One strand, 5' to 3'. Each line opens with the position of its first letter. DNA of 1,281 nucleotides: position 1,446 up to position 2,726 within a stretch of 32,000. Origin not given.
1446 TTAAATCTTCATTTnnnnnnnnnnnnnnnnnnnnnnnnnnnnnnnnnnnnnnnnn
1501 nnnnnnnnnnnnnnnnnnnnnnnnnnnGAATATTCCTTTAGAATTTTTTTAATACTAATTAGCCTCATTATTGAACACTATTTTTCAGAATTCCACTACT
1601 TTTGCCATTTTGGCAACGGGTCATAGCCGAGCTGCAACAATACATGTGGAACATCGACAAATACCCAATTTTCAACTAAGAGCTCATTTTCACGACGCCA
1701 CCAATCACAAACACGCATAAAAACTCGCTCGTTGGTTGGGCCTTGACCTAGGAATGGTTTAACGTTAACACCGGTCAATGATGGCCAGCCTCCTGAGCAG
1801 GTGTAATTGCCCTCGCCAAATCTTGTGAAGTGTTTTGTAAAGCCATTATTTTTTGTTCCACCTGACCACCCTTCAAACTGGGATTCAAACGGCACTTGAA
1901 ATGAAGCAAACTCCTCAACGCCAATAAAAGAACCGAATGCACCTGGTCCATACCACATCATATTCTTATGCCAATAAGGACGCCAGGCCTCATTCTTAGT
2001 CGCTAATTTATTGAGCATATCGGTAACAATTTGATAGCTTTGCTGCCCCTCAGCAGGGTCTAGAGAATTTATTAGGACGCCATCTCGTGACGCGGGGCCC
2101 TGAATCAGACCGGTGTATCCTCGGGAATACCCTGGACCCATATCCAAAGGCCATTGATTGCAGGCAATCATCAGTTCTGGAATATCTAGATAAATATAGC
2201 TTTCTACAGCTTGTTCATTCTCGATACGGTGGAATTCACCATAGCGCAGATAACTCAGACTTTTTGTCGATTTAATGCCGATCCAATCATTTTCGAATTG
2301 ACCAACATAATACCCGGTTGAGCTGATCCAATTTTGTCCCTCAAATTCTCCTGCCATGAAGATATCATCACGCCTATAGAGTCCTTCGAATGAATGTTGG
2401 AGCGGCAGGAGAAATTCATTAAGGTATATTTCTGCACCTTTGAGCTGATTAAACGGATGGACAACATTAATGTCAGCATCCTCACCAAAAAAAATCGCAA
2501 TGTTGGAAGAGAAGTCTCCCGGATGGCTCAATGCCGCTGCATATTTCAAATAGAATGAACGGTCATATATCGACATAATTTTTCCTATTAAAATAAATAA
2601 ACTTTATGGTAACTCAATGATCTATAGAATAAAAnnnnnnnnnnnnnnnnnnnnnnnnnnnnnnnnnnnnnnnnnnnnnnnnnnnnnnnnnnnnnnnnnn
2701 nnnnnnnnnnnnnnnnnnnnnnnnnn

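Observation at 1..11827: Long LacI-type operon coupling a sugar-type ABC importer to an enzyme set that matches no pathway I recognise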

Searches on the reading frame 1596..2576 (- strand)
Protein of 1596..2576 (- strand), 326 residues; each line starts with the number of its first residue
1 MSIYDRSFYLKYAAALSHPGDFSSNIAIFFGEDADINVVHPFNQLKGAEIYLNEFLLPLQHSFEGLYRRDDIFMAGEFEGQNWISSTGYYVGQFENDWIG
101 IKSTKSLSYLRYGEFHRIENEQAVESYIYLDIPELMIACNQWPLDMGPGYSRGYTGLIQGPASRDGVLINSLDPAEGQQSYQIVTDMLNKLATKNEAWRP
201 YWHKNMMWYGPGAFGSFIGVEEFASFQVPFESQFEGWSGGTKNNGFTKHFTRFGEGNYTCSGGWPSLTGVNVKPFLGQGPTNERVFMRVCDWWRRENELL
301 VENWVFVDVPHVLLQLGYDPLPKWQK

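Call 6: search_protein_families(library=ncbifam, proteins=[window:1596-2576:-], max_evalue=0.01)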
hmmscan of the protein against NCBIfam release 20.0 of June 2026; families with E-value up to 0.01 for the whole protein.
window:1596-2576:- (326 aa): 0 families

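Call 7: search_protein_families(library=pfam, proteins=[window:1596-2576:-], max_evalue=0.01)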
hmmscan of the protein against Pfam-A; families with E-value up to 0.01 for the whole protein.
window:1596-2576:- (326 aa): 2 families
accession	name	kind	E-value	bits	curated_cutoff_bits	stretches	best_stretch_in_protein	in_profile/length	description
PF07366.18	SnoaL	-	0.00015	22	28.4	1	268-316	78-126/126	SnoaL-like polyketide cyclase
PF12680.13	SnoaL_2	-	0.0032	18.5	27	0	196-302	14-101/102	SnoaL-like domain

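Call 11: find_encoding_contigs(protein=window:1596-2576:-, flank=10000, max_places=6)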
Protein window:1596-2576:- (326 aa): 1 contig read that carries it; 1 place shown.
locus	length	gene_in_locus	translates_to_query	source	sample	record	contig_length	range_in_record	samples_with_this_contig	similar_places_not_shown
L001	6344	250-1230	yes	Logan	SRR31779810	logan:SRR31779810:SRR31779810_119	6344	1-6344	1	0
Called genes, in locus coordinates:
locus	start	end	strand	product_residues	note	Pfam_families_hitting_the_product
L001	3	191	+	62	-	?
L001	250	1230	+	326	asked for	-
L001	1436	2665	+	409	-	-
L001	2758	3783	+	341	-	PF00528:BPD_transp_1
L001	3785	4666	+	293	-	PF00528:BPD_transp_1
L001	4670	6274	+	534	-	PF00732:GMC_oxred_N, PF07992:Pyr_redox_2 (faint), PF05199:GMC_oxred_C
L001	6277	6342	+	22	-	?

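Call 13: find_homologous_proteins(query=window:1596-2576:-, max_evalue=0.00001)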
Query window:1596-2576:- (326 aa): 729 proteins with E <= 0.00001 among 1274 candidates; the best 120 are listed.
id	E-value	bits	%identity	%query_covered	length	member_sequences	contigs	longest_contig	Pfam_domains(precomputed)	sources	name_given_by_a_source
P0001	3.9e-215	732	94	100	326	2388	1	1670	PF07366.19,PF12680.14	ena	-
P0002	3.2e-194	663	83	100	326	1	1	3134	PF07366.19,PF12680.14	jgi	-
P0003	3.1e-193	660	84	98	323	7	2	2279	-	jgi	-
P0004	4.1e-193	659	83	100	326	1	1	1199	PF07366.19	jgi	-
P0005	2.9e-192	657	83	100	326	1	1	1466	PF07366.19,PF12680.14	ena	-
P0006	4.3e-192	656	83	100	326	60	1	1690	PF07366.19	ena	-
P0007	1.2e-191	655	83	100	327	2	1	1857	PF07366.19,PF12680.14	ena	-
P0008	1.5e-190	651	82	100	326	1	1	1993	PF07366.19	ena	-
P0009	2.2e-190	650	82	100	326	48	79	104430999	PF07366.19,PF12680.14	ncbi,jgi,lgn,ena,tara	jgi:hypothetical protein|tara:strand:+ start:833 stop:1813 length:981 start_codon:yes stop_codon:yes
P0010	6.5e-190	649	82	100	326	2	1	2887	PF07366.19,PF12680.14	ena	-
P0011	1.3e-189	648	82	100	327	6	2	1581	-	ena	-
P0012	1.3e-189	648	82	100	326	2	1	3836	PF07366.19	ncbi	-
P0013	2.1e-189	647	81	100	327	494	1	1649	-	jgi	-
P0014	3.0e-189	647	83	100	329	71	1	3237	PF07366.19,PF12680.14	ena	-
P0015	3.2e-189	647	83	98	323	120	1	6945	PF07366.19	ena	-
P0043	1.2e-181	622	78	100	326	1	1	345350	PF07366.19,PF12680.14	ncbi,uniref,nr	ncbi:hypothetical protein N6L24_13445 [Cognatishimia sp. SS12]|uniref:hypothetical protein n=1 Tax=C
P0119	5.3e-146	504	64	99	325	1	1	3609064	PF07366.19,PF12680.14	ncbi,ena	-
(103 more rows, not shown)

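Call 14: find_encoding_contigs(protein=P0043, flank=10000, max_places=2)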
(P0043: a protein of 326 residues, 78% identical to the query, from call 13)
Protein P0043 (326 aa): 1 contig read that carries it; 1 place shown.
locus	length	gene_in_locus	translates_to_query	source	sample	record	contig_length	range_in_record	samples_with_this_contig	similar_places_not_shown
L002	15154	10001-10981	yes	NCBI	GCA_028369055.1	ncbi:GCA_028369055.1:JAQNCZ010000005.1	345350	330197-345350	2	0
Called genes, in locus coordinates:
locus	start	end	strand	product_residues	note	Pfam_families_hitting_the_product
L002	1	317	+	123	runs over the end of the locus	PF01245:Ribosomal_L19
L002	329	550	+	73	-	PF01197:Ribosomal_L31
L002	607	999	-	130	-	PF08327:AHSA1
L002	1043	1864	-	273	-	PF08241:Methyltransf_11, PF08242:Methyltransf_12 (weak), PF13649:Methyltransf_25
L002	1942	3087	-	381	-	PF03594:BenE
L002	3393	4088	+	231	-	PF13472:Lipase_GDSL_2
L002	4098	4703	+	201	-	PF03352:Adenine_glyco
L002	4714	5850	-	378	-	PF01053:Cys_Met_Meta_PP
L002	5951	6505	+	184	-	PF00849:PseudoU_synth_2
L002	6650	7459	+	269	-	PF01656:CbiA, PF09140:MipZ, PF10609:ParA, PF13614:AAA_31 (weak)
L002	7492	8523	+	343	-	PF20706:GT4-conflict, PF00534:Glycos_transf_1, PF13692:Glyco_trans_1_4, PF13524:Glyco_trans_1_2 (weak)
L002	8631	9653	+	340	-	PF01118:Semialdhyde_dh, PF02774:Semialdhyde_dhC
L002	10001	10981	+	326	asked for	PF07366:SnoaL (faint), PF12680:SnoaL_2 (faint)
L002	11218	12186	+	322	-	PF04069:OpuAC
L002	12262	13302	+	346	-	PF00528:BPD_transp_1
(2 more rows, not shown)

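Call 15: find_encoding_contigs(protein=P0119, flank=10000, max_places=2)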
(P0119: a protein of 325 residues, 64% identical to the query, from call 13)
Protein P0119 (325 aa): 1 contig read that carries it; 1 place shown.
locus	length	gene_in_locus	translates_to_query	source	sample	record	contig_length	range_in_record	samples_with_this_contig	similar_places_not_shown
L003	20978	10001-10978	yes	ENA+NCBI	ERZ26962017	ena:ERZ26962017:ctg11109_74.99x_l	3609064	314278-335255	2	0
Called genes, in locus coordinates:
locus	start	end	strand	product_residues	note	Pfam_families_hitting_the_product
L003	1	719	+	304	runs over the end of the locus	PF00532:Peripla_BP_1 (faint), PF13407:Peripla_BP_4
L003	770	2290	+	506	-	PF00005:ABC_tran, PF13304:AAA_21 (faint), PF00005:ABC_tran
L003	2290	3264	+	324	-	PF02653:BPD_transp_2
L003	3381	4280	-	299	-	PF08450:SGL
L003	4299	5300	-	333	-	PF12680:SnoaL_2, PF07366:SnoaL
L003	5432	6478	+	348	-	PF17912:OB_MalK (faint), PF00005:ABC_tran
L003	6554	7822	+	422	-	PF13416:SBP_bac_8, PF01547:SBP_bac_1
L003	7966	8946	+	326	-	PF00528:BPD_transp_1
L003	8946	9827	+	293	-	PF00528:BPD_transp_1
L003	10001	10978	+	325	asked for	PF07366:SnoaL (faint), PF12680:SnoaL_2 (faint)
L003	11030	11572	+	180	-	PF07366:SnoaL, PF12680:SnoaL_2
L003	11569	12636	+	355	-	PF07366:SnoaL, PF12680:SnoaL_2 (weak), PF07366:SnoaL (weak)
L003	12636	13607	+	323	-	PF07366:SnoaL (weak), PF12680:SnoaL_2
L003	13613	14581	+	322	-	PF00190:Cupin_1 (faint), PF07883:Cupin_2 (weak)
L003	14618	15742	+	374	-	PF01717:Meth_synt_2 (faint)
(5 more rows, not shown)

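Call 21: find_related_loci(query=A1, collection=genome_contigs, flank=10000)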
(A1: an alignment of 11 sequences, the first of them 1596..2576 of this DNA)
Query A1 (326 aa) in genome_contigs; peptide patterns used: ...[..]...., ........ (x = any residue, [..] = any of these).
204 stretches matched a pattern; 162 encode a relative of the query (tblastn E <= 1e-3); the best 80 are kept; 80 distinct loci.
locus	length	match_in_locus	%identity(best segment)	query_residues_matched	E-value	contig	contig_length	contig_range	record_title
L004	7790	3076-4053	96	1-326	0e+0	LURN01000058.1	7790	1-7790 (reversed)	MAG: Candidatus Thioglobus sp. REDSEA-S12_B1 scaffold58, whole genome shotgun sequence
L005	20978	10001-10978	92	1-326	0e+0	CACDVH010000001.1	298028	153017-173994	uncultured gamma proteobacterium genome assembly, contig: AG-390-E17_NODE_1, whole genome shotgun sequence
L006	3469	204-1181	92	1-326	0e+0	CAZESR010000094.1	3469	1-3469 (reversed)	MAG TPA_asm: uncultured Piscirickettsiaceae bacterium isolate SRP260945_co1_34 genome assembly, contig: NODE_58954_lengt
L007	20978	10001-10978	91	1-326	0e+0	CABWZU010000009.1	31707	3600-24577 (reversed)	MAG: uncultured gamma proteobacterium genome assembly, contig: AG-313-C17_NODE_9, whole genome shotgun sequence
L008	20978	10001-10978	90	1-326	0e+0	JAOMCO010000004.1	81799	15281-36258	Candidatus Thioglobus sp. isolate AH-558-E04 AH-558-E04_NODE_4, whole genome shotgun sequence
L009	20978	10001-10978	89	1-326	0e+0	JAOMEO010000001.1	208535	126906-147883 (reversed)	Candidatus Thioglobus sp. isolate AH-558-A21 AH-558-A21_NODE_1, whole genome shotgun sequence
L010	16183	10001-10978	89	1-326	0e+0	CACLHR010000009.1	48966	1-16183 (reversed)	MAG: uncultured gamma proteobacterium genome assembly, contig: AG-464-B02_NODE_9, whole genome shotgun sequence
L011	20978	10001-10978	87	1-326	0e+0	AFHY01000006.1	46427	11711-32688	Gamma proteobacterium SCGC AAA007-O20 AAA007-O20_Cont103, whole genome shotgun sequence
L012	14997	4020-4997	87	1-326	0e+0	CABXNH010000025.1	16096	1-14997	MAG: uncultured gamma proteobacterium genome assembly, contig: AG-319-K19_NODE_25, whole genome shotgun sequence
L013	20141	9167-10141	86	1-325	0e+0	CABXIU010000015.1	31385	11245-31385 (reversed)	MAG: uncultured gamma proteobacterium genome assembly, contig: AG-319-D09_NODE_15, whole genome shotgun sequence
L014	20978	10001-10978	85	1-326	0e+0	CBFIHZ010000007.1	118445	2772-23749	MAG: uncultured Rhodobacteraceae bacterium isolate Co_bin_853_permissive genome assembly, contig: Co_bin_853_permissive_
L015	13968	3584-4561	83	1-326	0e+0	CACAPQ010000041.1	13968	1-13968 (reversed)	Rhodobacteraceae bacterium isolate AG-343-P20 genome assembly, contig: AG-343-P20_NODE_41, whole genome shotgun sequence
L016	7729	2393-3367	82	1-325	0e+0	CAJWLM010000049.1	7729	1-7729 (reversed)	MAG TPA_asm: uncultured Rhodospirillaceae bacterium isolate ERR599052_bin.81_MetaBAT_v2.12.1_MAG genome assembly, contig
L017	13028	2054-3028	81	1-325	0e+0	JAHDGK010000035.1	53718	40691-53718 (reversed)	MAG: Granulosicoccus sp. isolate MAG-44 RZ_1654, whole genome shotgun sequence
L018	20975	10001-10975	80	1-325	0e+0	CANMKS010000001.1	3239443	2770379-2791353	uncultured Rhodobacteraceae bacterium isolate 542.fasta genome assembly, contig: NODE_1, whole genome shotgun sequence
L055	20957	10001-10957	71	1-319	2e-158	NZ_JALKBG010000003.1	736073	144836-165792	Aliiroseovarius sp. F20344 scaffold_3, whole genome shotgun sequence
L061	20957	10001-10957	66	1-319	7e-152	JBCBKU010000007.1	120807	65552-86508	MAG: Pseudomonadota bacterium isolate J06627_31 NODE_7_length_120807_cov_16.093755, whole genome shotgun sequence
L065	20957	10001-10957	64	1-319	2e-147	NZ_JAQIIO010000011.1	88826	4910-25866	Aliiroseovarius salicola strain KMU-50 11, whole genome shotgun sequence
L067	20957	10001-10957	64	1-319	5e-147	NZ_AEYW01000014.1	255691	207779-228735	Ruegeria conchae strain TW15 contig00014, whole genome shotgun sequence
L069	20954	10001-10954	66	2-319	4e-146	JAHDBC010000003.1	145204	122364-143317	MAG: Planktomarina sp. isolate MAG-101 RZ_294, whole genome shotgun sequence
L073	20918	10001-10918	63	14-319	2e-139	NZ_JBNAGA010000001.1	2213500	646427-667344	Primorskyibacter sp. S187A Scaffold1, whole genome shotgun sequence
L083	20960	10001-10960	59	1-319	5e-131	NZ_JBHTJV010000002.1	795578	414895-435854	Pseudahrensia aquimaris strain CCUG 60023 GCM70027488_2, whole genome shotgun sequence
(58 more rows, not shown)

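Call 37: search_solved_structures(query=A1, max_evalue=1)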
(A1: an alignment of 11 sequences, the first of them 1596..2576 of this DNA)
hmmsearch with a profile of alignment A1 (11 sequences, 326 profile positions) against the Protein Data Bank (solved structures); distinct sequences matched with E-value up to 1: 2.
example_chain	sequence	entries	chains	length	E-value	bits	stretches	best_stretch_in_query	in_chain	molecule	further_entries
7p61_M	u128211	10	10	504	0.89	11.9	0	195-226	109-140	NADH dehydrogenase I subunit M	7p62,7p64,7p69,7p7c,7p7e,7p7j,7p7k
3rko_M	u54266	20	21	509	0.91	11.9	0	195-226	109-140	NADH-QUINONE OXIDOREDUCTASE SUBUNIT M | NADH dehydrogenase I subunit M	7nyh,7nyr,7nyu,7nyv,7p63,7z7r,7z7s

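Call 54: search_protein_families(library=pfam, proteins=[L067:3427-4392:-, L065:430-1119:-, L065:1103-1786:-, L065:2981-3442:-, L009:18010-19326:+, L009:15578-17992:+, L009:38-628:+, L005:17107-18633:+, L005:14424-16034:+, L055:10984-12501:+], max_evalue=0.001)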
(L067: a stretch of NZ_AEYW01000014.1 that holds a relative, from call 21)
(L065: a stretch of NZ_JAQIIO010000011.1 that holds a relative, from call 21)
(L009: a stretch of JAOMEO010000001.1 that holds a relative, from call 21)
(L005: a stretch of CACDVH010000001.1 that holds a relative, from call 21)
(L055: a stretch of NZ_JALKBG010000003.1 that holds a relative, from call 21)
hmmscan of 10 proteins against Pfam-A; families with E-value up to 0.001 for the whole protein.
L067:3427-4392:- (321 aa): 1 family
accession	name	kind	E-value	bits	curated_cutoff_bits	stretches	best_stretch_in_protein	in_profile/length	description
PF04909.20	Amidohydro_2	-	3e-29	103.1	26.4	1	23-309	1-289/289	Amidohydrolase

L065:430-1119:- (229 aa): 0 families

L065:1103-1786:- (227 aa): 2 families
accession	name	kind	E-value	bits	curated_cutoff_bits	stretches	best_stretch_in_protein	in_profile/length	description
PF02310.24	B12-binding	-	2.2e-23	82.8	32.1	1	107-210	2-112/121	B12 binding domain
PF02607.22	B12-binding_2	-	8.4e-20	71.2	23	1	24-94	5-74/74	B12 binding domain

L065:2981-3442:- (153 aa): 1 family
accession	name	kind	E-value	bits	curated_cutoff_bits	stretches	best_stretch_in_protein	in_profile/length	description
PF13279.12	4HBT_2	-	1.1e-26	94.1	25.5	1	11-131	1-122/122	Thioesterase-like superfamily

L009:18010-19326:+ (438 aa): 2 families
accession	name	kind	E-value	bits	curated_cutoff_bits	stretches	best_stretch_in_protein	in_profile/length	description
PF00557.29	Peptidase_M24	-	6.2e-33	114.8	23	1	214-421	3-208/208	Metallopeptidase family M24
PF01321.24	Creatinase_N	-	0.00085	20.3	22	0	58-205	1-128/128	Creatinase/Prolidase N-terminal domain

L009:15578-17992:+ (804 aa): 4 families
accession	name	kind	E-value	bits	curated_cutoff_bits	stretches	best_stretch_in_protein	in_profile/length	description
PF01266.30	DAO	-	3.7e-67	227.8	27.9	1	6-366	1-353/353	FAD dependent oxidoreductase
PF01571.26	GCV_T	-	3.6e-54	184.2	25.6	1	426-696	2-255/255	Aminomethyltransferase folate-binding domain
PF08669.17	GCV_T_C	-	2.8e-20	72.4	25.9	1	721-797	3-80/80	Glycine cleavage T-protein C-terminal barrel domain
PF16350.10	FAO_M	-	2.2e-13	50.6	27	1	369-422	1-55/56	FAD dependent oxidoreductase central domain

L009:38-628:+ (196 aa): 2 families
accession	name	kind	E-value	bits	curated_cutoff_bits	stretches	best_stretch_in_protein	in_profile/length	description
PF12833.13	HTH_18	-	2.2e-23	82.8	33.6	1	118-195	2-79/80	Helix-turn-helix domain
PF00165.29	HTH_AraC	-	7.1e-12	45.6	26.6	2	163-195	11-42/42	Bacterial regulatory helix-turn-helix proteins, AraC family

L005:17107-18633:+ (508 aa): 1 family
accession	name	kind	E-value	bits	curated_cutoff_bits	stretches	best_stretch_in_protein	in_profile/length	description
PF06253.16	MTTB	-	3.3e-181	603.1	25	1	4-504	2-500/500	Trimethylamine methyltransferase (MTTB)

L005:14424-16034:+ (536 aa): 4 families
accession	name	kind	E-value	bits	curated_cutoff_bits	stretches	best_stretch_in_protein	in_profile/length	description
PF00732.25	GMC_oxred_N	-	2.2e-46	158.9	23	1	4-295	1-217/218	GMC oxidoreductase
PF05199.19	GMC_oxred_C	-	1.3e-36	126.7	24.6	1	389-523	1-139/139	GMC oxidoreductase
PF07992.20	Pyr_redox_2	-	4.3e-05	23.5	26.1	0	4-37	1-31/291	Pyridine nucleotide-disulphide oxidoreductase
PF05834.18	Lycopene_cycl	-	5.7e-05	22.8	23.4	1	5-38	1-35/380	Lycopene cyclase protein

L055:10984-12501:+ (505 aa): 5 families
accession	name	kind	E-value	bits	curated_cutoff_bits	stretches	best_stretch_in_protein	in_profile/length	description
PF00732.25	GMC_oxred_N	-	7e-34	118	23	1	6-271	2-218/218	GMC oxidoreductase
PF05199.19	GMC_oxred_C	-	1.4e-33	116.8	24.6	1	361-493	1-139/139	GMC oxidoreductase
PF00890.30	FAD_binding_2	-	5.3e-06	26.3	20.4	1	6-59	1-52/414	FAD binding domain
PF01134.28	GIDA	-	0.00027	20.6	22.1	0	6-33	1-28/391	Glucose inhibited division protein A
PF01266.30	DAO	-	0.00094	19.2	27.9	0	6-38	1-32/353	FAD dependent oxidoreductase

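Call 55: search_protein_families(library=ncbifam, proteins=[L067:3427-4392:-, L065:430-1119:-, L005:14424-16034:+, L055:10984-12501:+, L005:17107-18633:+, L009:18010-19326:+, L009:19358-20452:+], max_evalue=0.00001)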
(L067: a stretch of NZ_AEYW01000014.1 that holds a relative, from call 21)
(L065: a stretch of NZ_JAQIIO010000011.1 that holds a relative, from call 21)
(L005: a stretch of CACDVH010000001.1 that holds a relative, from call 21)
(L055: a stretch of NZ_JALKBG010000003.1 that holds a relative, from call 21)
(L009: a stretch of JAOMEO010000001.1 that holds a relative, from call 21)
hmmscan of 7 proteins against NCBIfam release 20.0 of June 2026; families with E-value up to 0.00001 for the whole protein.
L067:3427-4392:- (321 aa): 1 family
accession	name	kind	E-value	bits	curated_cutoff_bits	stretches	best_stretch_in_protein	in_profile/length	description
NF052480.1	FuconLaconase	equivalog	2.9e-34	118.9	400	1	23-309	3-286/287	L-fucono-1,5-lactonase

L065:430-1119:- (229 aa): 0 families

L005:14424-16034:+ (536 aa): 7 families
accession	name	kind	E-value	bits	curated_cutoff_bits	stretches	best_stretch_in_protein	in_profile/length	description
NF002550.0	PRK02106.1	subfamily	1.3e-167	558.7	605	1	2-531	4-534/563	choline dehydrogenase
TIGR01810.1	betA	equivalog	4.8e-149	497.4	732.1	1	5-531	1-527/532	choline dehydrogenase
TIGR03970.1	mycofact_MftG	equivalog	1.4e-86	291.5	387.45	2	5-308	2-305/487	mycofactocin dehydrogenase MftG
TIGR04542.1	GMC_mycofac_2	equivalog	1.8e-43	149.2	400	2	5-273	1-243/425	mycofactocin system GMC family oxidoreductase MftG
NF038210.1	GMC_mycofac_3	equivalog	6.3e-14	51.6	300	1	7-107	2-93/418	mycofactocin system GMC family oxidoreductase MftG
NF009477.0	PRK12843.1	equivalog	2.2e-06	26.4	758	0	187-257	209-282/578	FAD-dependent oxidoreductase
TIGR02462.1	pyranose_ox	equivalog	2.9e-06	26.5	544.9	0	469-533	482-546/548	pyranose oxidase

L055:10984-12501:+ (505 aa): 6 families
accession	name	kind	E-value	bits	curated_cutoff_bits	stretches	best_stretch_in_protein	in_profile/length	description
NF002550.0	PRK02106.1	subfamily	4.7e-116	388.6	605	2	160-503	185-536/563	choline dehydrogenase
TIGR01810.1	betA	equivalog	1.4e-95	321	732.1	2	160-501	178-527/532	choline dehydrogenase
TIGR03970.1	mycofact_MftG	equivalog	2.7e-69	234.4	387.45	3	5-127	1-126/487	mycofactocin dehydrogenase MftG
TIGR04542.1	GMC_mycofac_2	equivalog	2.2e-41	142.3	400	1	6-245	1-240/425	mycofactocin system GMC family oxidoreductase MftG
NF038210.1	GMC_mycofac_3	equivalog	1.6e-19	70.1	300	1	8-247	2-220/418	mycofactocin system GMC family oxidoreductase MftG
NF006130.0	PRK08274.1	equivalog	6.4e-06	25.2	369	0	3-40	4-40/467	FAD-dependent tricarballylate dehydrogenase TcuA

L005:17107-18633:+ (508 aa): 1 family
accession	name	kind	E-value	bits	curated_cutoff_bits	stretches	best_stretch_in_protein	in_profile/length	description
TIGR02369.2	trimeth_pyl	equivalog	1.8e-94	316.9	525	1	32-498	3-467/469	[trimethylamine--corrinoid protein] Co-methyltransferase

L009:18010-19326:+ (438 aa): 10 families
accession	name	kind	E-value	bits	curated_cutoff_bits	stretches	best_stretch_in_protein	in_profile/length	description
NF043017.1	DimsulpropLyDddP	equivalog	3.7e-138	461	600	1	16-436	16-442/443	dimethylsulfonioproprionate lyase DddP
NF040821.1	dipep_PepQ_Arch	equivalog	1.4e-17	63.8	630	1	191-428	108-339/346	Xaa-Pro dipeptidase PepQ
NF007310.0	PRK09795.1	equivalog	1.7e-15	56.7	393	1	200-431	122-352/361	aminopeptidase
NF008131.0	PRK10879.1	equivalog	8.3e-14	51.2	465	1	199-344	167-311/438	Xaa-Pro aminopeptidase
NF011174.0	PRK14576.1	subfamily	2.4e-12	46.4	487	1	188-429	160-396/405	putative endopeptidase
TIGR00500.1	met_pdase_I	equivalog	3.6e-11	43.1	171.35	1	279-404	83-205/247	type I methionyl aminopeptidase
NF011720.0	PRK15173.1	subfamily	3e-09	36.4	420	1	197-432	107-337/343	peptidase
NF011173.0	PRK14575.1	equivalog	3.6e-09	36.1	850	1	197-432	170-400/406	putative peptidase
NF038259.1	ectoine_DoeA_2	exception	7.2e-09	34.8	575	1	197-427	145-376/386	ectoine hydrolase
NF008970.0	PRK12318.1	equivalog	4.5e-08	32.7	267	1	277-402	123-244/291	methionyl aminopeptidase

L009:19358-20452:+ (364 aa): 25 families
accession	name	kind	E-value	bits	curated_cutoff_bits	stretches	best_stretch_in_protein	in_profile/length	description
TIGR02824.1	quinone_pig3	subfamily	1.1e-44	152.8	296.8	1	145-360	91-323/325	putative NAD(P)H quinone oxidoreductase, PIG3 family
NF010344.0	PRK13771.1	subfamily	2.3e-39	135.3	349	1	91-360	53-331/334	putative alcohol dehydrogenase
NF041172.1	AcrlCoa_red_Thmprot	equivalog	3.8e-37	128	500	1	91-360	53-332/334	acryloyl-CoA reductase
TIGR01751.1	crot-CoA-red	equivalog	1.4e-28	99.7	378.55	2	27-246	29-244/398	crotonyl-CoA carboxylase/reductase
NF003808.0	PRK05396.1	equivalog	2.6e-21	75.9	380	1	84-360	49-338/341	L-threonine 3-dehydrogenase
TIGR02823.1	oxido_YhdH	subfamily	9.1e-21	74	297.25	1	90-360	54-322/324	acrylyl-CoA reductase family protein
TIGR00692.1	tdh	equivalog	1.2e-20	73.8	458.35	1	84-361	47-339/340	L-threonine 3-dehydrogenase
NF047908.1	AldhRedAhr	equivalog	1.5e-19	70.1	470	1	175-350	149-323/335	NADPH-dependent aldehyde reductase Ahr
TIGR03989.1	Rxyl_3153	subfamily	8.6e-18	64.7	440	1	144-355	137-364/370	NDMA-dependent alcohol dehydrogenase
NF051456.1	acrylyl_AcuI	equivalog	1e-15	57.4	440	1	91-360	56-322/325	acrylyl-CoA reductase (NADPH)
NF006940.0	PRK09422.1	equivalog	1.4e-15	57.1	344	1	94-360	54-333/338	alcohol dehydrogenase AdhP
NF041097.1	keto_inos_dh_IolM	equivalog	5.2e-15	55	450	1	84-355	81-383/389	scyllo-inosose 3-dehydrogenase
NF007489.0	PRK10083.1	equivalog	6e-15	55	376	1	91-346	52-320/339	Zn-dependent oxidoreductase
NF008024.0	PRK10754.1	subfamily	1.2e-13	50.8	348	1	186-306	133-260/327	NADPH:quinone reductase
TIGR02817.1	adh_fam_1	subfamily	1.1e-11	44.7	284.05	1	172-304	122-262/336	zinc-binding alcohol dehydrogenase family protein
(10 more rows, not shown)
